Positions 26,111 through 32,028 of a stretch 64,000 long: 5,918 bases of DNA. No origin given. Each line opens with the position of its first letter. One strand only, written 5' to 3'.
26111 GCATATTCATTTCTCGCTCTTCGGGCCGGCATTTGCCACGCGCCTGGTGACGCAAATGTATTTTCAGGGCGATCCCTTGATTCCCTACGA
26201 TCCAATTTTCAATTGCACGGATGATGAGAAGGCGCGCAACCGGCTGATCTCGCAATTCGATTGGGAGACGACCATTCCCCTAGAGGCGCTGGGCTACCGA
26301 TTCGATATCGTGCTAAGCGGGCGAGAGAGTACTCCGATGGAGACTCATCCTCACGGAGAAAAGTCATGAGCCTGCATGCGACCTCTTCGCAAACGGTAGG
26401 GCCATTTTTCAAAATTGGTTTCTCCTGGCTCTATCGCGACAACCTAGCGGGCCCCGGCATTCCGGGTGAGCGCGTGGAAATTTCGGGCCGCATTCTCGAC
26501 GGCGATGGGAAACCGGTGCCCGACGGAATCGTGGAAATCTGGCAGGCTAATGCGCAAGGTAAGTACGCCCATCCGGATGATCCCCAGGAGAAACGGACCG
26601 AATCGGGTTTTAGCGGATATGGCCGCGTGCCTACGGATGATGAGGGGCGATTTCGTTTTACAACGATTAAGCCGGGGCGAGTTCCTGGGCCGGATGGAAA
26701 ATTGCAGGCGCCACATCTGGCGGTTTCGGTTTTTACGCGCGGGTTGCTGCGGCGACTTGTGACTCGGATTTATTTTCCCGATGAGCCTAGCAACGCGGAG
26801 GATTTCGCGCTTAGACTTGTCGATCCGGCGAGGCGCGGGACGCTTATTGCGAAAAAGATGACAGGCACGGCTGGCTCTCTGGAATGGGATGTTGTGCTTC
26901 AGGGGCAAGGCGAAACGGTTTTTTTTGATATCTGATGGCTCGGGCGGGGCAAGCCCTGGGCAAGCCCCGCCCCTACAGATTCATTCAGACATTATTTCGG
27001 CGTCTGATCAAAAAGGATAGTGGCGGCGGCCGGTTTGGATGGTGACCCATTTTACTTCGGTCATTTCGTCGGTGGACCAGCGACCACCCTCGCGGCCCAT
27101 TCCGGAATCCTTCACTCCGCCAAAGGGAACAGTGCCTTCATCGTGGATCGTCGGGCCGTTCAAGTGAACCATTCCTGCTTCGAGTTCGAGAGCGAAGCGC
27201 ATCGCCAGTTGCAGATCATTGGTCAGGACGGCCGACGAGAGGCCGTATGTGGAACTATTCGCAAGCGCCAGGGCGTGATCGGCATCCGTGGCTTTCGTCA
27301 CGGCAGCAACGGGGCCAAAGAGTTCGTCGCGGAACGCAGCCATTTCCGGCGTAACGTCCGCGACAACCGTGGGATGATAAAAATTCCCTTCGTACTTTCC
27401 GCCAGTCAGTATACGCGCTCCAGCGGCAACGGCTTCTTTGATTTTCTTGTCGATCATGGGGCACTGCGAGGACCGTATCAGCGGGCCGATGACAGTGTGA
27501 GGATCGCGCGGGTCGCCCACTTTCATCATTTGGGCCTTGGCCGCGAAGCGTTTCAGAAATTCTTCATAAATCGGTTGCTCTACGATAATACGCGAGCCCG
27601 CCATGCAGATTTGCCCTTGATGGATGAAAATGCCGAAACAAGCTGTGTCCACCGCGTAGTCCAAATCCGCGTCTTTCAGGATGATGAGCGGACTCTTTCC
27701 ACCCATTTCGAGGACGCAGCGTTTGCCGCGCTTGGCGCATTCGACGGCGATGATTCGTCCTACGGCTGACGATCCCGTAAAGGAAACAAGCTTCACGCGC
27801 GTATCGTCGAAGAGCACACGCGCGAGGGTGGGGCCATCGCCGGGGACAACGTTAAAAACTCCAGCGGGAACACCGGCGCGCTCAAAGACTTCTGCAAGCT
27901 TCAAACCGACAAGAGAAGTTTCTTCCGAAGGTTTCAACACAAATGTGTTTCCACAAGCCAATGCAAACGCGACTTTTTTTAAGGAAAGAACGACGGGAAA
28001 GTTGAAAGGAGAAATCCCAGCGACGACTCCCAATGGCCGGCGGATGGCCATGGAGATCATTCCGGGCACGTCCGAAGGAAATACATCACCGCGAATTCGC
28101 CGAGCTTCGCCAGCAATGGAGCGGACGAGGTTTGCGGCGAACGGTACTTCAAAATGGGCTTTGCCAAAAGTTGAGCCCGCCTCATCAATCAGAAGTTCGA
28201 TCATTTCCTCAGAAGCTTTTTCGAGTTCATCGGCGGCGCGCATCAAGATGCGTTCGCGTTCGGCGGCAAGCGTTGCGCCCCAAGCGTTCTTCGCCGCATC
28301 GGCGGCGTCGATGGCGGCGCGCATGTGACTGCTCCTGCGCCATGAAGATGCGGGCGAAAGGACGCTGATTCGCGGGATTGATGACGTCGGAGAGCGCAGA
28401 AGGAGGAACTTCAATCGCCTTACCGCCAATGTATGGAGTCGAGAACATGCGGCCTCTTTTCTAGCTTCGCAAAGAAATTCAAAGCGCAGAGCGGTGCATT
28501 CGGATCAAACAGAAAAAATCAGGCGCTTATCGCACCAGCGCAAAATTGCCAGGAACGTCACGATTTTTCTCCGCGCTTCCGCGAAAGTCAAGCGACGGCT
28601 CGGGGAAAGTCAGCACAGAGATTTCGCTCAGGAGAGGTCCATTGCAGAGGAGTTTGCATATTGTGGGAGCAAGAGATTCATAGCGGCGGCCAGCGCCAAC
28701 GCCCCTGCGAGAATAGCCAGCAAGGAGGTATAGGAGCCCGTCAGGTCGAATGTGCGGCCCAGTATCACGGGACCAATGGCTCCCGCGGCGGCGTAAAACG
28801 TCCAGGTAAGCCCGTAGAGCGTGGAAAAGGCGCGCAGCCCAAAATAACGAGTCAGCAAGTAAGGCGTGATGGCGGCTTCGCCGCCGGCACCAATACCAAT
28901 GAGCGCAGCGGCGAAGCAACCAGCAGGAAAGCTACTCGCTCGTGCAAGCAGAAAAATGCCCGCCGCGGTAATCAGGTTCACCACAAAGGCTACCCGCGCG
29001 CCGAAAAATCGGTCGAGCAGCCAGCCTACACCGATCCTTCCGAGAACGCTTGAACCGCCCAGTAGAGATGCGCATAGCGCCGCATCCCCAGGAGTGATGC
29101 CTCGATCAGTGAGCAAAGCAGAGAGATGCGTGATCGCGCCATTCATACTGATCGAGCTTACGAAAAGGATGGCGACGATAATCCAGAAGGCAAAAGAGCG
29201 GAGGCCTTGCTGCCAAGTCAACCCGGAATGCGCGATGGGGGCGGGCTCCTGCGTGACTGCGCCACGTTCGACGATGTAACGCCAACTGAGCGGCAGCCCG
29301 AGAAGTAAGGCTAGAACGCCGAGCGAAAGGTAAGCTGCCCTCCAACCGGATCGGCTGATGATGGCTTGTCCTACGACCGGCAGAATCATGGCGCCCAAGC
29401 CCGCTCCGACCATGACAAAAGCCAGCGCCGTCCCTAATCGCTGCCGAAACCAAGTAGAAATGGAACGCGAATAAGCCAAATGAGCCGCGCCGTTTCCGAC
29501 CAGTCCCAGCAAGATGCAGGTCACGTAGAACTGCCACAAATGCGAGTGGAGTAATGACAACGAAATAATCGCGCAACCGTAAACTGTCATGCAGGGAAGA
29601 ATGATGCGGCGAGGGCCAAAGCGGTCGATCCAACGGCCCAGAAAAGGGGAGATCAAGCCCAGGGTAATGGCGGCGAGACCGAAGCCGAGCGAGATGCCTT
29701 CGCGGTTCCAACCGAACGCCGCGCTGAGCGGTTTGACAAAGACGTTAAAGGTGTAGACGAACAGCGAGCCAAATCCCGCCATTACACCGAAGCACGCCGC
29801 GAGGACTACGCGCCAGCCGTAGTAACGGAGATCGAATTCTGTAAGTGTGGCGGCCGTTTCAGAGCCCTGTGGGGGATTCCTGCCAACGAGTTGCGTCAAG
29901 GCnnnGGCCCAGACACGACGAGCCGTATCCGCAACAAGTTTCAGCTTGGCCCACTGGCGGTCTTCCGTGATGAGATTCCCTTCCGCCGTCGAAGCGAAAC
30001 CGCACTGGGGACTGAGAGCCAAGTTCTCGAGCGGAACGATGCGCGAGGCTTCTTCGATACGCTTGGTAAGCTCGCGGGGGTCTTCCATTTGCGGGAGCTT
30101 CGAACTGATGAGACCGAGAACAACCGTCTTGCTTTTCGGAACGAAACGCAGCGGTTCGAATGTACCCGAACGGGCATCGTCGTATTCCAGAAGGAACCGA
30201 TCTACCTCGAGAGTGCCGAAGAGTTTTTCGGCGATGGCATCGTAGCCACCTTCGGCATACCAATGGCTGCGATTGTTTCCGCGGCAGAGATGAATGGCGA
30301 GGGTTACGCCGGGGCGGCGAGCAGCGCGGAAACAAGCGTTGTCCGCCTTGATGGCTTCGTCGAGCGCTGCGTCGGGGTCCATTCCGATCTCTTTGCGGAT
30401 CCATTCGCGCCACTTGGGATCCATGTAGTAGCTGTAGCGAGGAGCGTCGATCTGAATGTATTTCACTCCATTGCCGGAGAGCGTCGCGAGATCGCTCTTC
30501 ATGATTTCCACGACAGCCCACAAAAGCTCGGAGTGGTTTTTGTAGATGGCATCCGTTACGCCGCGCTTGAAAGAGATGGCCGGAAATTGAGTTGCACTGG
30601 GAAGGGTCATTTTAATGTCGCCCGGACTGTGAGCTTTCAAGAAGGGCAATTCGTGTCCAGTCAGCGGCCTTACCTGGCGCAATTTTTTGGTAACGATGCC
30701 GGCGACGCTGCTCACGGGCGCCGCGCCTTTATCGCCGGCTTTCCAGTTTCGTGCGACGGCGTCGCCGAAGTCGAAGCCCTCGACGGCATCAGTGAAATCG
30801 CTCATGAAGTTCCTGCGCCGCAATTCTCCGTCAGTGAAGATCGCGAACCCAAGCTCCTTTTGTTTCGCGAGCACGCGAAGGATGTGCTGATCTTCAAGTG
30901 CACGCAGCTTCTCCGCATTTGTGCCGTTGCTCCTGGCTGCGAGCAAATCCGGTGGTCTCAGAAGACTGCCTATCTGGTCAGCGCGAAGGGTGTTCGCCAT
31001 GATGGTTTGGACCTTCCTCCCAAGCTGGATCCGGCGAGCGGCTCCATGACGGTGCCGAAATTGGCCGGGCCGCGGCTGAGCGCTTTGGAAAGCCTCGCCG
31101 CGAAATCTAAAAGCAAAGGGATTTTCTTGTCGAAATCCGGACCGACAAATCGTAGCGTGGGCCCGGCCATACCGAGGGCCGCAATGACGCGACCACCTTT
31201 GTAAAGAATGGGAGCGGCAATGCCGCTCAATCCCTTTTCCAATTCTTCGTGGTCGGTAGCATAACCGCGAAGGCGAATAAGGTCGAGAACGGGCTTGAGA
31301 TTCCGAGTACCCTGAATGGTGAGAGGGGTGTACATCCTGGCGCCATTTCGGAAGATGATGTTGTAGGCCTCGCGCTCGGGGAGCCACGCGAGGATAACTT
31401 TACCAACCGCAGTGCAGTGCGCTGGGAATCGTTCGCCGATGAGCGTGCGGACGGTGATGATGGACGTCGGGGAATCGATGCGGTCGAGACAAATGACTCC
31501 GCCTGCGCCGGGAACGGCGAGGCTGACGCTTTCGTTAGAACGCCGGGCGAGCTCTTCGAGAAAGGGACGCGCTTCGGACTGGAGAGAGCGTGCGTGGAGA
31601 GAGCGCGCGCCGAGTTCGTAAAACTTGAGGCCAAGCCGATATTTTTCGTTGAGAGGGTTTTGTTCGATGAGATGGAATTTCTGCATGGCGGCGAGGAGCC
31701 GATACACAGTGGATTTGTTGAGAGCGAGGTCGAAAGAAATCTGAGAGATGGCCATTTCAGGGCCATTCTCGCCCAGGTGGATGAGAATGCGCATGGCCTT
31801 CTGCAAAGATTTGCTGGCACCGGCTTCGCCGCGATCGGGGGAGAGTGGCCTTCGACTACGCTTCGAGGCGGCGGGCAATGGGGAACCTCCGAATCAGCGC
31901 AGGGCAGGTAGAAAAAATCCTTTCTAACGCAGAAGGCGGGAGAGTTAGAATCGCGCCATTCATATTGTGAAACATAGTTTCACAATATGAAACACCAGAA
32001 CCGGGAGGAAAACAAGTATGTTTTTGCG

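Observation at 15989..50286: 34-kb lignin-monomer funnel in a probable Acidobacterium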

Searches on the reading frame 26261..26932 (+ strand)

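Call 4: search_protein_families(library=pfam, proteins=[window:26261-26932:+], max_evalue=0.00001)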
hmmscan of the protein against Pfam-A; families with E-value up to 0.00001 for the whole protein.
window:26261-26932:+ (224 aa): 1 family
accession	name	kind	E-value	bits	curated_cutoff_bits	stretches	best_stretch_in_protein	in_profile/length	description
PF00775.27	Dioxygenase_C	-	2.6e-24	86.1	27.3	1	68-215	26-182/182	Dioxygenase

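Call 10: search_protein_families(library=ncbifam, proteins=[window:26261-26932:+], max_evalue=1e-10)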
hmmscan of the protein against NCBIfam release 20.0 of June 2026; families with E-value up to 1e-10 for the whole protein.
window:26261-26932:+ (224 aa): 3 families
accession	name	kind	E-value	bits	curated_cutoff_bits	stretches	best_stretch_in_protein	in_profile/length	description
TIGR02423.1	protocat_alph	equivalog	2.3e-64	216.9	126.25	1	41-224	1-193/193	protocatechuate 3,4-dioxygenase subunit alpha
TIGR02422.1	protocat_beta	equivalog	4.1e-36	124.7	296.4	1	32-221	18-218/220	protocatechuate 3,4-dioxygenase subunit beta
TIGR02439.1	catechol_proteo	equivalog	4.7e-12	45.5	392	1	69-139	126-191/285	catechol 1,2-dioxygenase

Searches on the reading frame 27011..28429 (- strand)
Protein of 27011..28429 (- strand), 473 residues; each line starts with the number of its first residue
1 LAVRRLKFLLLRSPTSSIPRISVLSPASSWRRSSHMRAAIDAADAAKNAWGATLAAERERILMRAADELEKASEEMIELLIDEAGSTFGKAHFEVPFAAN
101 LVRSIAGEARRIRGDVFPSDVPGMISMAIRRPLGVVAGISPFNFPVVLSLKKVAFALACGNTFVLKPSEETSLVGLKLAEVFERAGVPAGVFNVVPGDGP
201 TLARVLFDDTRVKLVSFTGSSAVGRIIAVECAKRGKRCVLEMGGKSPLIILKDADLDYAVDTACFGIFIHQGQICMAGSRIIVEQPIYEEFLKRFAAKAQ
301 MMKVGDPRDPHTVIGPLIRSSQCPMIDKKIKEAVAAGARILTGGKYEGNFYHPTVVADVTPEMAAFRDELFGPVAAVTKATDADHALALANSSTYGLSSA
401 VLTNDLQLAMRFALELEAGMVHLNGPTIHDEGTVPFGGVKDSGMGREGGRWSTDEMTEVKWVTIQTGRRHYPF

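Call 4: search_protein_families(library=pfam, proteins=[window:27011-28429:-], max_evalue=0.00001)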
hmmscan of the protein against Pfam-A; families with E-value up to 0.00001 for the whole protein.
window:27011-28429:- (473 aa): 1 family
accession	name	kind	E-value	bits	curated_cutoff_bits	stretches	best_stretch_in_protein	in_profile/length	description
PF00171.27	Aldedh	-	1.7e-160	535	23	1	34-462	29-461/461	Aldehyde dehydrogenase family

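Call 10: search_protein_families(library=ncbifam, proteins=[window:27011-28429:-], max_evalue=1e-10)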
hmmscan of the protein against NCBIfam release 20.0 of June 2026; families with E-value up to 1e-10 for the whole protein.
window:27011-28429:- (473 aa): 41 families (the best 25 are shown)
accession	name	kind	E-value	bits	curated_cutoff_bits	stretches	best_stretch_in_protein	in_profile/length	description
NF040648.1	lactal_redase_Meth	equivalog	4.3e-118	395.3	650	1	34-464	33-462/463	lactaldehyde dehydrogenase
TIGR01780.1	SSADH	subfamily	6.7e-113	377.9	646.35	1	34-460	19-448/448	succinate-semialdehyde dehydrogenase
TIGR02299.1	HpaE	equivalog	1.7e-112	376.5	638.35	1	35-471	39-483/488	5-carboxymethyl-2-hydroxymuconate semialdehyde dehydrogenase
TIGR01804.1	BADH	equivalog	5.8e-110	367.9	668.6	1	35-460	36-467/467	betaine-aldehyde dehydrogenase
NF009725.0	PRK13252.1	equivalog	3.3e-109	365.5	593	1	34-470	44-485/488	betaine-aldehyde dehydrogenase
NF042993.1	AlphKGSA_gudD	equivalog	1.8e-108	363.4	770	1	34-465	42-481/481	alpha-ketoglutaric semialdehyde dehydrogenase GucD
NF010000.0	PRK13473.1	subfamily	1.9e-108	363.2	615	1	34-465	39-473/475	aminobutyraldehyde dehydrogenase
NF045735.1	PaDhStyDPseudo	equivalog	2.6e-106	356.2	850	1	35-464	41-481/483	phenylacetaldehyde dehydrogenase StyD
NF006916.0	PRK09407.1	equivalog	6.4e-102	341.8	521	1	34-465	56-493/526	succinic semialdehyde dehydrogenase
NF045736.1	PaDhStyDRhodo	equivalog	2.6e-101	339.6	800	1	35-464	41-477/479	phenylacetaldehyde dehydrogenase StyD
NF008415.0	PRK11241.1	equivalog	1.1e-98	331.1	828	1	35-464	49-480/482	NADP-dependent succinate-semialdehyde dehydrogenase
NF052305.1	DioxValDhHalo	equivalog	2.7e-97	326.7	750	1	34-449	43-466/483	2,5-dioxovalerate dehydrogenase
TIGR03216.1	OH_muco_semi_DH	equivalog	6.7e-97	325.1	693.25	1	35-465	37-480/481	2-hydroxymuconic semialdehyde dehydrogenase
NF007497.0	PRK10090.1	equivalog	1.2e-95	321.2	500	1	34-465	44-478/480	aldehyde dehydrogenase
NF006915.0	PRK09406.1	equivalog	1.4e-93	314.2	730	1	35-462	24-454/457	NADP-dependent succinic semialdehyde dehydrogenase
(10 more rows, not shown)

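Call 67: search_solved_structures(query=window:27011-28429:-, max_evalue=1e-80)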
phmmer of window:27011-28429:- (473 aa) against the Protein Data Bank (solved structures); distinct sequences matched with E-value up to 1e-80: 53.
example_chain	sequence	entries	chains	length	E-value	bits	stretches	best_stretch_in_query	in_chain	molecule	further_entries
6qhn_A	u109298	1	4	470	3.5e-115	388.7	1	32-472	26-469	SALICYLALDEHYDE DEHYDROGENASE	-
9ihb_A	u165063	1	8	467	1.5e-114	386.6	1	43-472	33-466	Vanillin dehydrogenase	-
9jw2_A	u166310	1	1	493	8e-113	380.9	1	39-473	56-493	4-hydroxybenzaldehyde dehydrogenase (NADP(+))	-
9jvs_A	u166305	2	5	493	2.6e-111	375.9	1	39-473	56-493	4-hydroxybenzaldehyde dehydrogenase (NADP(+))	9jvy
3r64_A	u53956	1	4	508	2.3e-110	372.8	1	34-467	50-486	NAD dependent benzaldehyde dehydrogenase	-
9jv6_A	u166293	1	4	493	2.6e-110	372.6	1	39-473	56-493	4-hydroxybenzaldehyde dehydrogenase (NADP(+))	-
9jem_A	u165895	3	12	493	3.6e-110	372.2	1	39-473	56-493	4-hydroxybenzaldehyde dehydrogenase (NADP(+))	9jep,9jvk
9jvl_A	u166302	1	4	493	1.9e-109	369.8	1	39-473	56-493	4-hydroxybenzaldehyde dehydrogenase (NADP(+))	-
4h73_A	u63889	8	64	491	1.4e-107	363.7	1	35-472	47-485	Aldehyde dehydrogenase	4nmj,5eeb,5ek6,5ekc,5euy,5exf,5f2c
8zcx_A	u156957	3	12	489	2.1e-106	359.8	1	38-473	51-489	Aldehyde dehydrogenase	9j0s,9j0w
4jz6_A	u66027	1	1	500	5.6e-101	341.9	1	36-473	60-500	Salicylaldehyde dehydrogenase NahF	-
4dng_A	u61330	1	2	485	2.1e-100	340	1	29-473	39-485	Uncharacterized aldehyde dehydrogenase AldY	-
8of1_A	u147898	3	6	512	1.1e-92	314.5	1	36-464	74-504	Succinate-semialdehyde dehydrogenase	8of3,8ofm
3ek1_A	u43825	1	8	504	7.8e-91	308.4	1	35-463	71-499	Aldehyde dehydrogenase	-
8s33_A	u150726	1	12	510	9.5e-89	301.6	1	37-463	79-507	Succinate-semialdehyde dehydrogenase [NAD(P)+]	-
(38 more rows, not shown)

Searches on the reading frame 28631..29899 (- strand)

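Call 4: search_protein_families(library=pfam, proteins=[window:28631-29899:-], max_evalue=0.00001)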
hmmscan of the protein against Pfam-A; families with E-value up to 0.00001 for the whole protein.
window:28631-29899:- (423 aa): 1 family
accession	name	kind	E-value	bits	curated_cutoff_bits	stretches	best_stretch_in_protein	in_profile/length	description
PF07690.21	MFS_1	-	1.2e-38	133.4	33.4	1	41-377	5-347/347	Major Facilitator Superfamily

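Call 66: search_protein_families(library=ncbifam, proteins=[window:28631-29899:-], max_evalue=1e-20)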
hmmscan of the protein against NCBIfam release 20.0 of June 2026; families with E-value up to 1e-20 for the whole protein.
window:28631-29899:- (423 aa): 3 families
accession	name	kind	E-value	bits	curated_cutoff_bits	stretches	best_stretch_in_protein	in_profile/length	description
NF049980.1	SfMCT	equivalog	6.6e-50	169.8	320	1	29-398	2-376/378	L-lactate MFS transporter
TIGR00890.1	2A0111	subfamily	2.9e-31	108.7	374.85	1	35-405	6-374/377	oxalate/formate antiport family MFS transporter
NF038246.1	bile_salt_MFS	equivalog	1e-21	77.3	400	1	53-397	27-390/408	conjugated bile salt MFS transporter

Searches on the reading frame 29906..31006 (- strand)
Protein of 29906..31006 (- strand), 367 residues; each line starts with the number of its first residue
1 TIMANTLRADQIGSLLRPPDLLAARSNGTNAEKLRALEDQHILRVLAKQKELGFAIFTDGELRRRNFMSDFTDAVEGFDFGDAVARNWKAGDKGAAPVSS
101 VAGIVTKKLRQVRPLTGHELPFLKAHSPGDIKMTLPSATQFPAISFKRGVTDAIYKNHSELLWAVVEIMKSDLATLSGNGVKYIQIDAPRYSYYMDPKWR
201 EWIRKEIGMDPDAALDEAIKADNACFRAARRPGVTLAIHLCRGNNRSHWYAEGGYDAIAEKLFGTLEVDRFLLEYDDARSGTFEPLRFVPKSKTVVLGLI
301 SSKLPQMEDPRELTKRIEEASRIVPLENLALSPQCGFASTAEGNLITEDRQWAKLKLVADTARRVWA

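Call 54: search_protein_families(library=pfam, proteins=[window:29906-31006:-], max_evalue=0.01)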
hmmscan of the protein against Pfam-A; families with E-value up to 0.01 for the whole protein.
window:29906-31006:- (367 aa): 1 family
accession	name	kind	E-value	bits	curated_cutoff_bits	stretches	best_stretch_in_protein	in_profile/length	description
PF01717.24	Meth_synt_2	-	1.1e-12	48.3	21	1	28-341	26-307/324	Cobalamin-independent synthase, Catalytic domain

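Call 65: find_homologous_proteins(query=window:29906-31006:-, max_evalue=1e-20)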
Query window:29906-31006:- (367 aa): 8000 proteins with E <= 1e-20 among 8000 candidates; the best 120 are listed.
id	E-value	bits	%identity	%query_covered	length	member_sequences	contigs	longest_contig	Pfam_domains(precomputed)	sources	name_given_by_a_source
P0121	2.0e-243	825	100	99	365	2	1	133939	PF01717.25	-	-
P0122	2.3e-233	792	95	99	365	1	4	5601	PF01717.25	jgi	jgi:5-methyltetrahydropteroyltriglutamate--homocysteine methyltransferase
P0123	2.7e-233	791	96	99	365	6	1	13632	PF01717.25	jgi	jgi:methionine synthase II (cobalamin-independent)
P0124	2.8e-233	791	95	99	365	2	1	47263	PF01717.25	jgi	jgi:5-methyltetrahydropteroyltriglutamate--homocysteine methyltransferase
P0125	1.0e-231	786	95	99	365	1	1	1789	PF01717.25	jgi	jgi:methionine synthase II (cobalamin-independent)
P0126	6.8e-231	783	94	99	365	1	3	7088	PF01717.25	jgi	jgi:5-methyltetrahydropteroyltriglutamate--homocysteine methyltransferase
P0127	1.9e-230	782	95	99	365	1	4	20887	PF01717.25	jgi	jgi:5-methyltetrahydropteroyltriglutamate--homocysteine methyltransferase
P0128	8.6e-230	780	94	99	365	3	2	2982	PF01717.25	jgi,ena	jgi:5-methyltetrahydropteroyltriglutamate--homocysteine methyltransferase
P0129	1.7e-229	779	94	99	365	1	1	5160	PF01717.25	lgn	-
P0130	2.1e-228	775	93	99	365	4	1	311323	PF01717.25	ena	-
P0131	5.1e-227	771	92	99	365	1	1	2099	PF01717.25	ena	-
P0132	5.5e-223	757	90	99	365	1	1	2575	PF01717.25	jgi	-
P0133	2.0e-222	756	91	100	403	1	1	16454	PF01717.25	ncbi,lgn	ncbi:MAG TPA: hypothetical protein VIX91_17435 [Candidatus Acidoferrum sp.]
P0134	3.8e-222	755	91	99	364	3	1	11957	PF01717.25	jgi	-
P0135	1.9e-221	752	90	99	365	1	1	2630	PF01717.25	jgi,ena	-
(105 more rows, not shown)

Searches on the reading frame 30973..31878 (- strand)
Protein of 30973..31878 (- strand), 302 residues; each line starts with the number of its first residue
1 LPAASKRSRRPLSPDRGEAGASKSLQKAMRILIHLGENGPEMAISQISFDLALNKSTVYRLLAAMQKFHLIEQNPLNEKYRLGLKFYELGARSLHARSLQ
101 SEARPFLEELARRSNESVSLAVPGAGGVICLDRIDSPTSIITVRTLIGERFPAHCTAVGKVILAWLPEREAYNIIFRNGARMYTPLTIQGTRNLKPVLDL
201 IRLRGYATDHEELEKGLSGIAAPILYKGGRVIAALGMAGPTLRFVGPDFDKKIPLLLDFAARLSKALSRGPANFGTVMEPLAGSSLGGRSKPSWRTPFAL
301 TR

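Call 4: search_protein_families(library=pfam, proteins=[window:30973-31878:-], max_evalue=0.00001)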
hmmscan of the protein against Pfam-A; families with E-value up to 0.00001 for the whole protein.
window:30973-31878:- (302 aa): 2 families
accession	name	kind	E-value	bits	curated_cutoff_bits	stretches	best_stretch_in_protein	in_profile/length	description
PF01614.24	IclR_C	-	4.4e-37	127.7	24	1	92-264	2-173/174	Bacterial transcriptional regulator IclR C-terminal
PF09339.16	HTH_IclR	-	5.6e-11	42.5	22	1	24-75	1-52/52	IclR helix-turn-helix domain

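Call 66: search_protein_families(library=ncbifam, proteins=[window:30973-31878:-], max_evalue=1e-20)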
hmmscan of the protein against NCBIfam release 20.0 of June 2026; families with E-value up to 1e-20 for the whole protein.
window:30973-31878:- (302 aa): 5 families
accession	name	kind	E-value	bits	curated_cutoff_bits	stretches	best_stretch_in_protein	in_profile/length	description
NF045644.1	TransRegBhcR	equivalog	2.4e-44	151.6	350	1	6-267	5-265/267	HTH-type transcriptional regulator BhcR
NF011671.1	PRK15090.1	equivalog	3.6e-44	150.9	275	1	21-267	9-253/256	DNA-binding transcriptional regulator KdgR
TIGR02431.1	pcaR_pcaU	subfamily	2.5e-43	148.2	284.75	1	23-267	6-248/248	beta-ketoadipate pathway transcriptional regulators, PcaR/PcaU/PobR family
NF007548.0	PRK10163.1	equivalog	1.7e-32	112.7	406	1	17-268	16-266/271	HTH-type transcriptional repressor AllR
NF008601.2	PRK11569.1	equivalog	5.4e-31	107.8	380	1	2-244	4-249/276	glyoxylate bypass operon transcriptional repressor IclR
